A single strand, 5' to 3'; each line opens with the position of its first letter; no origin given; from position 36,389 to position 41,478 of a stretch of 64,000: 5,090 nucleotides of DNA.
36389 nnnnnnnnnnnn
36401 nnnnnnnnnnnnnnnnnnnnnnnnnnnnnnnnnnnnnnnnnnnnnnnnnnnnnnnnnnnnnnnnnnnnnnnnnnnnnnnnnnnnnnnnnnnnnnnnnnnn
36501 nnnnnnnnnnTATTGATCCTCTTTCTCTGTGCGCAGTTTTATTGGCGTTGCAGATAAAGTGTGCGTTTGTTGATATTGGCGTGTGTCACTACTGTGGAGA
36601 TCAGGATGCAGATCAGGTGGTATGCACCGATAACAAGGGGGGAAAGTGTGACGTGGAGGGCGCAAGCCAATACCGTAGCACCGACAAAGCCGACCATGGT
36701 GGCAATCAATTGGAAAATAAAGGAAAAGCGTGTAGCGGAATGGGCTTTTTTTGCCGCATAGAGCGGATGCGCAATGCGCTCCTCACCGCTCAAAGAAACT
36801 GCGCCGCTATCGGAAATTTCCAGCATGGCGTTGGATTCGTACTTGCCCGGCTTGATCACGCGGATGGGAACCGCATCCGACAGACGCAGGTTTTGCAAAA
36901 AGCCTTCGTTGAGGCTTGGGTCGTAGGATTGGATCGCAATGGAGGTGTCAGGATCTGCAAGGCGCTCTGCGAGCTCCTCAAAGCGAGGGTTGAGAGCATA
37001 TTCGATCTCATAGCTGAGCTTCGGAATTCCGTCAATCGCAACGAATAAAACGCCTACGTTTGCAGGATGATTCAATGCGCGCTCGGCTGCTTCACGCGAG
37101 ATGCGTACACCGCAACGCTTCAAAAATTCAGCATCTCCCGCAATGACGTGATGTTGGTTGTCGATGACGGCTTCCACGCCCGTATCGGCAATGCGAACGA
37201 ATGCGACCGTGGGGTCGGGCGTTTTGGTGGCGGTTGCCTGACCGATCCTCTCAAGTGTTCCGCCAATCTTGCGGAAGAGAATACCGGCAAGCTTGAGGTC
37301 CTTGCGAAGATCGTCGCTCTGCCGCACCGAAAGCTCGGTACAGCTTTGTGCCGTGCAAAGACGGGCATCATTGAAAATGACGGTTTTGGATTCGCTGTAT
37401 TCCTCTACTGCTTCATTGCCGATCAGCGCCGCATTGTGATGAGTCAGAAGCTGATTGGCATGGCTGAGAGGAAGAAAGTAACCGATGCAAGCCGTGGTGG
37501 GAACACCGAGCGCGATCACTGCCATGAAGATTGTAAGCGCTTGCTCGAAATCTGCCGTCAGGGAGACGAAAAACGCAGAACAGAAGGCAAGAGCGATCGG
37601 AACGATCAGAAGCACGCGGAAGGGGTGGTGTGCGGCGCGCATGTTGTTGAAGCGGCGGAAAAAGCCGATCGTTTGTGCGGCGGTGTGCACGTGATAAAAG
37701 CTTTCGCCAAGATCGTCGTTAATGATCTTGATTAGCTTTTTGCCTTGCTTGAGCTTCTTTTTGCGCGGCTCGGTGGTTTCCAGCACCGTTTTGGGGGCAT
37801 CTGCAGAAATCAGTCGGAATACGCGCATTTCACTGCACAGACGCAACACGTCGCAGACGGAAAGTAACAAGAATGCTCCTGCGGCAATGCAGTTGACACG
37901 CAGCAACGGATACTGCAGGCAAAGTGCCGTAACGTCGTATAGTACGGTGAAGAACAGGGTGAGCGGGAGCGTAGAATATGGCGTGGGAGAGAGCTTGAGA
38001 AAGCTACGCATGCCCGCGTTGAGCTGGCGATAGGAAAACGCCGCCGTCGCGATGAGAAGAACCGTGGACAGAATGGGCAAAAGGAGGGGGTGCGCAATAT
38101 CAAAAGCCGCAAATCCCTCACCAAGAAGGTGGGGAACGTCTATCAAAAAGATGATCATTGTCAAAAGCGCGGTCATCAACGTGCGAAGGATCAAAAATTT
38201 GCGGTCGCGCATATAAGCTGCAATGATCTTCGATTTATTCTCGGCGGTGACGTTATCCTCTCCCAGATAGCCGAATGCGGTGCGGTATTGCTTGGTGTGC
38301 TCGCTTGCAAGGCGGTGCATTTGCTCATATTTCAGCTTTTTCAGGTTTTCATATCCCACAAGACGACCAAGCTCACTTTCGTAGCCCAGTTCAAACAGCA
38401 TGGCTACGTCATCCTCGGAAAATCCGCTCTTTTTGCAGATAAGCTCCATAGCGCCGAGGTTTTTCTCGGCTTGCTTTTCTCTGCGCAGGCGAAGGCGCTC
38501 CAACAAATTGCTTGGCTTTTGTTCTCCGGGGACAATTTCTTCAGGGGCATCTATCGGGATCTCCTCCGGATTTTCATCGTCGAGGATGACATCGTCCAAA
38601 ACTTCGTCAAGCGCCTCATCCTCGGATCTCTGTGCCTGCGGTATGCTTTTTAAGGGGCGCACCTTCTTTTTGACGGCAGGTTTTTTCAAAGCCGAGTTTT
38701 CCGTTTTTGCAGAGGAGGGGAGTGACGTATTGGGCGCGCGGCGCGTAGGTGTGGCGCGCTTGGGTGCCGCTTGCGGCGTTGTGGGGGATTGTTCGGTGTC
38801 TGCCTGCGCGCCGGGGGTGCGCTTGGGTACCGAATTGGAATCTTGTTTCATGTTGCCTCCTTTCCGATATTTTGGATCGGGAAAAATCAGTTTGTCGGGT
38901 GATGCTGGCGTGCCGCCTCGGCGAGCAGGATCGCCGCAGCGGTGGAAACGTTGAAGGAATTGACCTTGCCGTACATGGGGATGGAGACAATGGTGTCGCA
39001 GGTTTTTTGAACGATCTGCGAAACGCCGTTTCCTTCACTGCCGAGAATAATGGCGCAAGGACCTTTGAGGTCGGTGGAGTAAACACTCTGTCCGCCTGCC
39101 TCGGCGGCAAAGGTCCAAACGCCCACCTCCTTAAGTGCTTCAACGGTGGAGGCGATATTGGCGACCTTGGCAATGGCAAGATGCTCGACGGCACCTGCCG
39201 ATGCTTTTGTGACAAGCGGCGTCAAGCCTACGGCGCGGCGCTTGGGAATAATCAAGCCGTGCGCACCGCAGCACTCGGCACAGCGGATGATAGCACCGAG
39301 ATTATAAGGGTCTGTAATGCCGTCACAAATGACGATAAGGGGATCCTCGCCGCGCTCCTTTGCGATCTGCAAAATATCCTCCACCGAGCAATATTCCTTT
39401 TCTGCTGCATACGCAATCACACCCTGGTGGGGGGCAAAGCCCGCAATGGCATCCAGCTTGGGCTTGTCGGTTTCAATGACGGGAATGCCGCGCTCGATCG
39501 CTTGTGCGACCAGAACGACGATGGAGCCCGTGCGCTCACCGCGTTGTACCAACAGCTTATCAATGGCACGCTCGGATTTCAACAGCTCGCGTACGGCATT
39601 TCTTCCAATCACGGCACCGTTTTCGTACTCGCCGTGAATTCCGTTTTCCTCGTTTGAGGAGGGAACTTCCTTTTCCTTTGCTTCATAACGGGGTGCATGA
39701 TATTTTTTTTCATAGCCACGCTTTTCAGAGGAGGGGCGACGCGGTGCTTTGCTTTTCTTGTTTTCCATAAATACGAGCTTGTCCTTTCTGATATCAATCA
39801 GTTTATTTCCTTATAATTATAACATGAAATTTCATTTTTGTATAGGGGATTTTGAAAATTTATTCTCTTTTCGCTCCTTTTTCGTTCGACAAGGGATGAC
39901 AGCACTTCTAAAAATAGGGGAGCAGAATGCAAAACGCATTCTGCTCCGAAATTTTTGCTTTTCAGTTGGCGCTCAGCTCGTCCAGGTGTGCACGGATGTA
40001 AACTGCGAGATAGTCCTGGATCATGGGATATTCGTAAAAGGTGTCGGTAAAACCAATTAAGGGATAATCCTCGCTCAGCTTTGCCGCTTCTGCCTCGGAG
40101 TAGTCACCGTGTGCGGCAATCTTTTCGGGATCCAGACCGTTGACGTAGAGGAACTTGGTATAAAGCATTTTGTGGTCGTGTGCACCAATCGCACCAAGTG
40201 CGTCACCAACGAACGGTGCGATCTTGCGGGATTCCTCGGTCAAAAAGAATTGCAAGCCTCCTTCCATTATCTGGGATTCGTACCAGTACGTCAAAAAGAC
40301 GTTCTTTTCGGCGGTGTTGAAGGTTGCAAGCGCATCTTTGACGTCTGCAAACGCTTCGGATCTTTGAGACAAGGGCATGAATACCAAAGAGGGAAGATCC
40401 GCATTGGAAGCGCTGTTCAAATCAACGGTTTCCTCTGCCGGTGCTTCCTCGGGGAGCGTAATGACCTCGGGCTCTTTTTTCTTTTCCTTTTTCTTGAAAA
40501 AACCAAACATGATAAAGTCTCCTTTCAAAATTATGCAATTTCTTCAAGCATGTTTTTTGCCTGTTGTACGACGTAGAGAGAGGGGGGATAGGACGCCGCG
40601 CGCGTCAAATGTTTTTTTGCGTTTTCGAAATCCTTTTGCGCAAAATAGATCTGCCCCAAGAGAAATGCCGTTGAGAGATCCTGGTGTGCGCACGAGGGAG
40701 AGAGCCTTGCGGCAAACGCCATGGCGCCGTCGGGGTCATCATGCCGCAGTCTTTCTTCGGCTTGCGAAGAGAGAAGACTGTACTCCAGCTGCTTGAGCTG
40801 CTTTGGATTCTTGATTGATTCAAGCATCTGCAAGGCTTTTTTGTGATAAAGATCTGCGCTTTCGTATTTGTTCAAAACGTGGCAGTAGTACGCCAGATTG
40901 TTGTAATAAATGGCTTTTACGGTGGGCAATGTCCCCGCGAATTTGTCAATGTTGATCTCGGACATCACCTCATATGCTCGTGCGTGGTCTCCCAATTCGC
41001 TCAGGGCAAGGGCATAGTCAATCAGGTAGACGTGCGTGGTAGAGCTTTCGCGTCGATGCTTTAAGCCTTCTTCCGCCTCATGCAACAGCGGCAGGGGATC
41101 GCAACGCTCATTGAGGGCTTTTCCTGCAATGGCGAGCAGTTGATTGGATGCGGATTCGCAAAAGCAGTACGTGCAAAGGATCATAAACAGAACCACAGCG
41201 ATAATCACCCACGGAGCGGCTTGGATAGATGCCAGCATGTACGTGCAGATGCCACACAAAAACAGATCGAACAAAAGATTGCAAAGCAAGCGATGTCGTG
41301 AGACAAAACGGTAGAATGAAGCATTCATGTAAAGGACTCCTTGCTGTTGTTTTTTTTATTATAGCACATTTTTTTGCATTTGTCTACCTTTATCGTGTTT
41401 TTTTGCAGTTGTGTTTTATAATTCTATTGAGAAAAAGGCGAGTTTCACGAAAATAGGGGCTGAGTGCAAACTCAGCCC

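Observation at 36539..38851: Probable catalytically dead P-type ATPase homolog with long disordered basic N-terminus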

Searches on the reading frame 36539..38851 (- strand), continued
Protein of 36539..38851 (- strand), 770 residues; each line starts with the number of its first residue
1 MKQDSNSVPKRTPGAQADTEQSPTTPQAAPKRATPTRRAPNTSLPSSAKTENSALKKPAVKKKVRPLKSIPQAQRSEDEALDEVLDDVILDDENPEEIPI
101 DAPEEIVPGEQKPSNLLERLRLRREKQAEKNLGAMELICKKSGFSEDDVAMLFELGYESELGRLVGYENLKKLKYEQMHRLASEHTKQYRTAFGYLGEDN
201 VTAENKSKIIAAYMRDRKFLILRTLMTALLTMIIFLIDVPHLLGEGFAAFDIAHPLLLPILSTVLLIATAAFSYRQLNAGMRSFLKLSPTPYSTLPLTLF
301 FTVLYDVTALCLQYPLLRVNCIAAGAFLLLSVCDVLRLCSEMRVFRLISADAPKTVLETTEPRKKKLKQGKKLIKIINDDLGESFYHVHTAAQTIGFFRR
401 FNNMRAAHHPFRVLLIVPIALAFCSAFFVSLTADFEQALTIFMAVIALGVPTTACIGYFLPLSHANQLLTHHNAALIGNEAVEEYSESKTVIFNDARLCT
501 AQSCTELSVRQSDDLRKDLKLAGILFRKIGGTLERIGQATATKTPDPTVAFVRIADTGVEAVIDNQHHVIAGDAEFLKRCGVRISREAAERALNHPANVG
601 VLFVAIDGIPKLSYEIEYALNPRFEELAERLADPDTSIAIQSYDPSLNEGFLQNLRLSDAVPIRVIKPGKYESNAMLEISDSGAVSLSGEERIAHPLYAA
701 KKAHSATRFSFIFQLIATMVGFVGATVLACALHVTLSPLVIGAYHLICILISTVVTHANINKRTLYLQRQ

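Call 96: find_encoding_contigs(protein=P0250, flank=7000, max_places=1)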
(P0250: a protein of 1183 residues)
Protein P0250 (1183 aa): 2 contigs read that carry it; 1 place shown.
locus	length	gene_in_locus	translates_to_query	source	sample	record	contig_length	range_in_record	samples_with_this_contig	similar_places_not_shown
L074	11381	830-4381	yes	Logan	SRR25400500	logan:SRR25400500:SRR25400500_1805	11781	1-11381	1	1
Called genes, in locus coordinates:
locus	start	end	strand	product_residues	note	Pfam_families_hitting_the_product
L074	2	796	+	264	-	?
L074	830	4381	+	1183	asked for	-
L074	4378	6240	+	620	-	PF19864:Radical_SAM_N2, PF04055:Radical_SAM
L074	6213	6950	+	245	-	PF10105:DUF2344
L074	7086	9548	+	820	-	-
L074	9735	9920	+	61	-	PF00830:Ribosomal_L28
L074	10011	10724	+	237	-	PF21778:DUF6873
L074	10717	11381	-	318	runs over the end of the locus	PF01869:BcrAD_BadFG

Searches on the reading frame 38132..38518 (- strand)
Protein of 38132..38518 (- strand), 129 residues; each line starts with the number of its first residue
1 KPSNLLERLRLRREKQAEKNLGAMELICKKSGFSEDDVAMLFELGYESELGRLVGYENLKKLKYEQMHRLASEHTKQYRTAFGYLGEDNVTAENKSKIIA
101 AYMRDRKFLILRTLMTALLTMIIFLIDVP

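Call 81: search_solved_structures(query=A3, max_evalue=10, show_alignments=2)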
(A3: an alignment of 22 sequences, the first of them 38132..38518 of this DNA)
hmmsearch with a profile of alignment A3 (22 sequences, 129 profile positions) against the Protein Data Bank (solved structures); distinct sequences matched with E-value up to 10: 4.
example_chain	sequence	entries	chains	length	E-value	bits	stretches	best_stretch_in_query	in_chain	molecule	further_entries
6d6z_A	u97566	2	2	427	0.5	13.8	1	29-63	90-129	Malate racemase Mar2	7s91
7pb4_I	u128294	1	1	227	0.63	13.5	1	9-60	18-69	Centromere protein I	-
8edd_A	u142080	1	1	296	1.3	12.4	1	48-91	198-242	Probable endonuclease 4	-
8axy_A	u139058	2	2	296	1.3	12.4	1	48-91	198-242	Probable endonuclease 4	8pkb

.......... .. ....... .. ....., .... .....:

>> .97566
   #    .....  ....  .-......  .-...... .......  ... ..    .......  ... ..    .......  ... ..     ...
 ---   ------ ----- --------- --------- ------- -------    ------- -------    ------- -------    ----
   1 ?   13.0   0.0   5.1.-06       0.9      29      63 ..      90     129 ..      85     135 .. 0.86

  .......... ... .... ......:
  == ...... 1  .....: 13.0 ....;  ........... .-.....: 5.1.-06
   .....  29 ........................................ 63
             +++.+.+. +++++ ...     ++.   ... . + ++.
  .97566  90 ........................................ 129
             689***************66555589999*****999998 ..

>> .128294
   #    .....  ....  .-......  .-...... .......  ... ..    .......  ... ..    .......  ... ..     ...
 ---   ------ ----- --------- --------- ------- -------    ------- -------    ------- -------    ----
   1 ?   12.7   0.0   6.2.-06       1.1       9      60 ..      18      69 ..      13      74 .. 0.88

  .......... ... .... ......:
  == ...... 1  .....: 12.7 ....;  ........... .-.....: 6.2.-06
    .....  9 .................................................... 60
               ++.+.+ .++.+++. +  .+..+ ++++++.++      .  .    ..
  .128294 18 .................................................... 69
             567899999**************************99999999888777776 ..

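Call 86: predict_structure(alignment_id=A3)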
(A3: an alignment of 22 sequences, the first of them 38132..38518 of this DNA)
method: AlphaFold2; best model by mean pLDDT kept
length: 129 residues; sequences in the alignment: 22
mean_pLDDT: 73.3   pTM: 0.40
mean pLDDT of the five models: 73.3, 70.7, 70.0, 69.7, 68.7
residues with pLDDT >= 90: 16; 70-90: 70; 50-70: 38; < 50: 5
segments of 3 or more residues with pLDDT < 50: none
pLDDT, mean of each block of 10 residues (from residue 1): 65 61 78 78 78 82 70 51 54 75 83 94 85
secondary structure, 60 per line:
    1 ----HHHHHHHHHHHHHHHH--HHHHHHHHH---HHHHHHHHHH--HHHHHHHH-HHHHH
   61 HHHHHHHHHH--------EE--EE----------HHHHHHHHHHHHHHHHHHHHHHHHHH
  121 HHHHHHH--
elements in order: H5-20 H23-31 H35-44 H47-54 H56-70 H95-127

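Call 91: fold_search(model_id=the predicted structure, library=pdb)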
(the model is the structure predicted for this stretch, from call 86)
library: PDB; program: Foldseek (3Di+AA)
matches with E <= 10: 5; with E <= 0.001: 0
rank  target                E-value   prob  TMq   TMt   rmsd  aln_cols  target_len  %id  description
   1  6w1s_H                8.5e+00  0.03  0.23  0.28  20.1       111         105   17  Atomic model of the mammalian Mediator complex (released 2021-03-10)
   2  4ld5_C                9.1e+00  0.01  0.17  0.16  15.5       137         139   14  Crystal structure of MepR Q18P mutant from multidrug resistant S. aureus clinical isolate (released 2013-09-11)
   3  9o68_B                9.7e+00  0.04  0.20  0.09  10.8        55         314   18  Crystal Structure of Tryptophanyl-tRNA synthetase from Klebsiella aerogenes (tryptophan bound) (released 2025-04-23)
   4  9vce_A                9.7e+00  0.04  0.20  0.09  10.8        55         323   18  Crystal structure of Escherichia coli tryptophanyl-tRNA synthetase in complex with 71g (released 2025-09-24)
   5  3bpx_B                9.7e+00  0.02  0.22  0.21  13.2       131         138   11  Crystal Structure of MarR (released 2008-05-20)

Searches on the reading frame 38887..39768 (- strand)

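Call 3: search_protein_families(library=pfam, proteins=[window:38887-39768:-], max_evalue=1)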
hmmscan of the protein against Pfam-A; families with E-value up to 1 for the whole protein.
window:38887-39768:- (293 aa): 2 families
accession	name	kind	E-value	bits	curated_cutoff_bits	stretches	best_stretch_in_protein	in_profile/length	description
PF00588.24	SpoU_methylase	-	1.5e-42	145.5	29.7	1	144-282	2-141/142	SpoU rRNA Methylase family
PF08032.17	SpoU_sub_bind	-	5.3e-17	62.4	22.8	1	53-126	2-75/76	RNA 2'-O ribose methyltransferase substrate binding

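Call 4: search_protein_families(library=ncbifam, proteins=[window:38887-39768:-], max_evalue=1)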
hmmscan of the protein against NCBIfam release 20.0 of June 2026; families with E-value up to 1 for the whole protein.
window:38887-39768:- (293 aa): 11 families
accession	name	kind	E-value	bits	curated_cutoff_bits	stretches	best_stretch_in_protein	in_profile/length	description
TIGR00186.1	rRNA_methyl_3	equivalog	2.5e-65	220.3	160.15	1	52-288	4-239/240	23S rRNA (guanosine(2251)-2'-O)-methyltransferase RlmB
NF008386.0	PRK11181.1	equivalog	2.4e-53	180.9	366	1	52-289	4-242/244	23S rRNA (guanosine(2251)-2'-O)-methyltransferase RlmB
NF008117.0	PRK10864.1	equivalog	9e-22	77.7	267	1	49-290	105-343/344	tRNA/rRNA methyltransferase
NF008295.0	PRK11081.1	equivalog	8.2e-21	74.6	227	1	132-290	9-166/230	tRNA (guanosine(18)-2'-O)-methyltransferase TrmH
NF000477.1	NshR_TsnR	equivalog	1.2e-14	54.4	425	1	135-287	111-262/266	NshR/TsnR family 23S rRNA methyltransferase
NF000035.1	nosihep_NshR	exception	3.6e-10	39.8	500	1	137-286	112-261/274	NshR family nosiheptide/thiostrepton resistance 23S rRNA methyltransferase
TIGR00185.1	tRNA_yibK_trmL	equivalog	1e-09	38.4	190.6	1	154-290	12-149/154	tRNA (uridine(34)/cytosine(34)/5-carboxymethylaminomethyluridine(34)-2'-O)-methyltransferase TrmL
TIGR00050.1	rRNA_methyl_1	subfamily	3e-06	27.3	167.15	1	156-284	17-152/233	TrmJ/YjtD family RNA methyltransferase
NF007683.0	PRK10358.1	equivalog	0.009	15.9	282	1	154-289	12-148/157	tRNA (uridine(34)/cytosine(34)/5-carboxymethylaminomethyluridine(34)-2'-O)-methyltransferase TrmL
NF041077.1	tRNAmeth_TrmJ_Sulfolob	equivalog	0.064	12.9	350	1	238-289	104-155/229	tRNA (cytidine-2'-O-)-methyltransferase TrmJ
NF007752.0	PRK10433.1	equivalog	0.12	11.8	212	1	238-280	108-150/228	tRNA/rRNA methyltransferase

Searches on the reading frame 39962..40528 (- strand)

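Call 3: search_protein_families(library=pfam, proteins=[window:39962-40528:-], max_evalue=1)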
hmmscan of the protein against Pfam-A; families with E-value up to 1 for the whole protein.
window:39962-40528:- (188 aa): 1 family
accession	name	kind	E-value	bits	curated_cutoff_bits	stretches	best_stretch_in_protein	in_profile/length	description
PF14300.12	DMP19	-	8.4e-14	52.6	25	1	69-181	2-112/112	DMP19-like protein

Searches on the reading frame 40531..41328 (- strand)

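Call 3: search_protein_families(library=pfam, proteins=[window:40531-41328:-], max_evalue=1)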
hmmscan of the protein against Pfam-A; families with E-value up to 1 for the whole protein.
window:40531-41328:- (265 aa): 15 families
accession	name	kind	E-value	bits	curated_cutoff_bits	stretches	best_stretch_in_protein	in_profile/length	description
PF13424.12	TPR_12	-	3.4e-07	30.8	30.1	2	216-244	43-71/77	Tetratricopeptide repeat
PF13181.12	TPR_8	-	1.4e-06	28.4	25.7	1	222-249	5-32/34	Tetratricopeptide repeat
PF07719.23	TPR_2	-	5.3e-06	26.6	27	1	222-246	5-29/34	Tetratricopeptide repeat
PF00515.34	TPR_1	-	2.4e-05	24.4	27.8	2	223-244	6-27/34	Tetratricopeptide repeat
PF13428.12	TPR_14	-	6.2e-05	23.7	23.5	1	222-250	5-34/44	Tetratricopeptide repeat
PF12895.13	ANAPC3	-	0.00018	22.2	27.2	1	202-251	8-56/82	Anaphase-promoting complex, cyclosome, subunit 3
PF13174.12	TPR_6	-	0.00049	21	26.3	1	222-248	4-31/33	Tetratricopeptide repeat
PF23300.3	HEAT_Nup120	-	0.00081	19.7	29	1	194-246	7-54/170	Nucleoporin Nup120, HEAT repeats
PF09295.16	ChAPs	-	0.0087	15.5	20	1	177-241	228-291/395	ChAPs (Chs5p-Arf1p-binding proteins)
PF13374.12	TPR_10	-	0.012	16.1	27.5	1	141-170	4-33/42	Tetratricopeptide repeat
PF14559.12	TPR_19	-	0.024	15.4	25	0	217-245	24-52/68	Tetratricopeptide repeat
PF10255.15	Paf67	-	0.066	12.7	27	1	112-191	133-213/397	RNA polymerase I-associated factor PAF67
PF07721.20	TPR_4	-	0.23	12.6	27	0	101-121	3-23/26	Tetratricopeptide repeat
PF13432.12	TPR_16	-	0.27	12.2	32.7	0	222-247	35-61/65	Tetratricopeptide repeat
PF22812.1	CR_prot_dom_plant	-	0.65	10.9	34.1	0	41-57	47-65/71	Plant cysteine-rich protein domain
